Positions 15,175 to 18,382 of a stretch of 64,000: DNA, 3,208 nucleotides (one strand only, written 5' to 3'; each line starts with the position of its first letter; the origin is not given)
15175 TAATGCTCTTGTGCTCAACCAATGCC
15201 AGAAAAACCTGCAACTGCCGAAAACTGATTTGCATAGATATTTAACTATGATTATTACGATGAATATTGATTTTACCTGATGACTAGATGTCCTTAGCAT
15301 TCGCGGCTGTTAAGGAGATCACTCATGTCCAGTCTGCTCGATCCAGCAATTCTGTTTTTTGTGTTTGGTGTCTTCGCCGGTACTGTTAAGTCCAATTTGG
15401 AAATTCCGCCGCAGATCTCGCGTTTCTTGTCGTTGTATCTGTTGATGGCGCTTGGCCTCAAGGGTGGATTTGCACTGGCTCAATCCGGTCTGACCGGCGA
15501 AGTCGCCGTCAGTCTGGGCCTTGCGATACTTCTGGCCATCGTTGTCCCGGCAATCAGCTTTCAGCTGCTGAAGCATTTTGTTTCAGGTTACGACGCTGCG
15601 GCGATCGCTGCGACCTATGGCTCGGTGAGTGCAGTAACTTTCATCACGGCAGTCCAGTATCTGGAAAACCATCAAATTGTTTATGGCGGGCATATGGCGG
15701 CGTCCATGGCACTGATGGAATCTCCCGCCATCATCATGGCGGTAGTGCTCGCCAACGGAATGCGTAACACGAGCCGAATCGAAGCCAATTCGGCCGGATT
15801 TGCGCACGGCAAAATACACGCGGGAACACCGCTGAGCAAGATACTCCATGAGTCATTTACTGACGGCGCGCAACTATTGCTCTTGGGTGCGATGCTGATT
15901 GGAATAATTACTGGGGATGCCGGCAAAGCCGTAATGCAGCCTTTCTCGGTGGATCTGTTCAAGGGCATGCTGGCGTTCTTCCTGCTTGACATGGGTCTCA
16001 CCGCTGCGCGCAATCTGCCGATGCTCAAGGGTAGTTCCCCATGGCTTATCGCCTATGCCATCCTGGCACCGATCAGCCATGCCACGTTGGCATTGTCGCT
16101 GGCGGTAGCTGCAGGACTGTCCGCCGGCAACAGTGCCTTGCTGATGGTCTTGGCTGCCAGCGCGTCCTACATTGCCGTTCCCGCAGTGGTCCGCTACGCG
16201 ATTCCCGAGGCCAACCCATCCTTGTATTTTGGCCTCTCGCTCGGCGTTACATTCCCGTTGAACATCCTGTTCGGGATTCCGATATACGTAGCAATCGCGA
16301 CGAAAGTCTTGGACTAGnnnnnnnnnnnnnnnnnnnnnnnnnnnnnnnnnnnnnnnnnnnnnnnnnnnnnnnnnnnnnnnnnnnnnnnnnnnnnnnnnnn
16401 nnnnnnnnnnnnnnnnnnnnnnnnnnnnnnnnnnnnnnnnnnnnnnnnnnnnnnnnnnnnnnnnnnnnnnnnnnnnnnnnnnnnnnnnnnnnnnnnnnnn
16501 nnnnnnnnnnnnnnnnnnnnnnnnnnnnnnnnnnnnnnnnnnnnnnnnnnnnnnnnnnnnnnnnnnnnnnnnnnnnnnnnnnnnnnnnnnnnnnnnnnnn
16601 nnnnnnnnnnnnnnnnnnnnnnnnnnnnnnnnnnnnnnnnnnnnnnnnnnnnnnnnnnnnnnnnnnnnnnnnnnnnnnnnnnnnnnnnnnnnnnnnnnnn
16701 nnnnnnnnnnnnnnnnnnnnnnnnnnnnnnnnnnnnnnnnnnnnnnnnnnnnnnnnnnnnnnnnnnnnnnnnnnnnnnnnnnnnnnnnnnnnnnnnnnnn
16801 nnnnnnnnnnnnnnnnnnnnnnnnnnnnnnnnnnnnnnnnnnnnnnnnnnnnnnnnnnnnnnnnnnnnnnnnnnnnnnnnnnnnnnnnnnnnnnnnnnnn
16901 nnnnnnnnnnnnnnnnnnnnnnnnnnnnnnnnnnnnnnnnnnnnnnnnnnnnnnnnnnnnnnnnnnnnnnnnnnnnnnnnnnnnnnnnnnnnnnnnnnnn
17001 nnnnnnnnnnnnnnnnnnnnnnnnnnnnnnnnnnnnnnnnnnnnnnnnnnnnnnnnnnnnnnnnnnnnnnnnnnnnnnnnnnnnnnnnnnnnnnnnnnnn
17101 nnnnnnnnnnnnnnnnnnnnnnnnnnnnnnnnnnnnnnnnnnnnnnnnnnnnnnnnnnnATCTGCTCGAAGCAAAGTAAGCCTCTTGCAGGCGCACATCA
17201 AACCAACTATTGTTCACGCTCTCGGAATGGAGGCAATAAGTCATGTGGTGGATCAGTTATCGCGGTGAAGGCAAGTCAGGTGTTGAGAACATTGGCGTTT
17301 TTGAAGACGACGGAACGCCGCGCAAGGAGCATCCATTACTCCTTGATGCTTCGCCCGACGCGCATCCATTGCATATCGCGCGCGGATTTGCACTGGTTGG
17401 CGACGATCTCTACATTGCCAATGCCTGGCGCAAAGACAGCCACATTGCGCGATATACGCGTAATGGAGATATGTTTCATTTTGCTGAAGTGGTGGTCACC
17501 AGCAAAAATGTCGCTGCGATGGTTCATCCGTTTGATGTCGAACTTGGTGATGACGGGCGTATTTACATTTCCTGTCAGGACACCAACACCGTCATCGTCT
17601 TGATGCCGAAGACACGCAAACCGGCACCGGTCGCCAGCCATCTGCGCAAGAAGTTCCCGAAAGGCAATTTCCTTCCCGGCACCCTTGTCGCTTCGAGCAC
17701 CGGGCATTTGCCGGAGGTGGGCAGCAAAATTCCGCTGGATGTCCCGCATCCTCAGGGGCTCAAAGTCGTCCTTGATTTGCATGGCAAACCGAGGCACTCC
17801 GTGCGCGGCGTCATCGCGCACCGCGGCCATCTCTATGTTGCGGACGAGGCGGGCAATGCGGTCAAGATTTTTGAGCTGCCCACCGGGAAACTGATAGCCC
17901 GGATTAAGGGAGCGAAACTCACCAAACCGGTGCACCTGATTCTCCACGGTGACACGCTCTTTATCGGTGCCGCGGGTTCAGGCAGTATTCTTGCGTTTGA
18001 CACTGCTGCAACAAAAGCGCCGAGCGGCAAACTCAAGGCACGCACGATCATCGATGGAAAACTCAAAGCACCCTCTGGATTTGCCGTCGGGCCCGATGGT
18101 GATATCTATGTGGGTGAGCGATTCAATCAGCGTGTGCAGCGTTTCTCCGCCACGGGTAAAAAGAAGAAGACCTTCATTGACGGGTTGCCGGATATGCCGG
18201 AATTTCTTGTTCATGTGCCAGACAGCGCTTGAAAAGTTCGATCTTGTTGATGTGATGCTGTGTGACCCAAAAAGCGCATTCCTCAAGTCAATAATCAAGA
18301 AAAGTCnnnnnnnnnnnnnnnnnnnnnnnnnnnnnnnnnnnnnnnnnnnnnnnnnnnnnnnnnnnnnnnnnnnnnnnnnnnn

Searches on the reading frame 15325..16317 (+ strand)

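Call 24: search_protein_families(library=pfam, proteins=[window:15325-16317:+], max_evalue=0.001)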
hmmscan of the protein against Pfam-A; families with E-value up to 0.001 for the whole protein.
window:15325-16317:+ (330 aa): 1 family
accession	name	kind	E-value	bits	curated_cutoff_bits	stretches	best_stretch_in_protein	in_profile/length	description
PF05982.17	Sbt_1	-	1.5e-108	363.2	27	1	7-325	1-307/308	Na+-dependent bicarbonate transporter superfamily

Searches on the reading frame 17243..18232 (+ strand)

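Call 24: search_protein_families(library=pfam, proteins=[window:17243-18232:+], max_evalue=0.001)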
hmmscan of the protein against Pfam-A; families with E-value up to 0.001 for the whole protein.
window:17243-18232:+ (329 aa): 2 families
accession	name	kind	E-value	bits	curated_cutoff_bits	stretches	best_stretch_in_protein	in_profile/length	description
PF01436.27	NHL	-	1.7e-10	40.9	20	1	277-301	4-28/28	NHL repeat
PF20067.5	SSL_N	-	0.00095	19.4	18.9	0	266-291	12-37/46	Strictosidine synthase-like, N-terminal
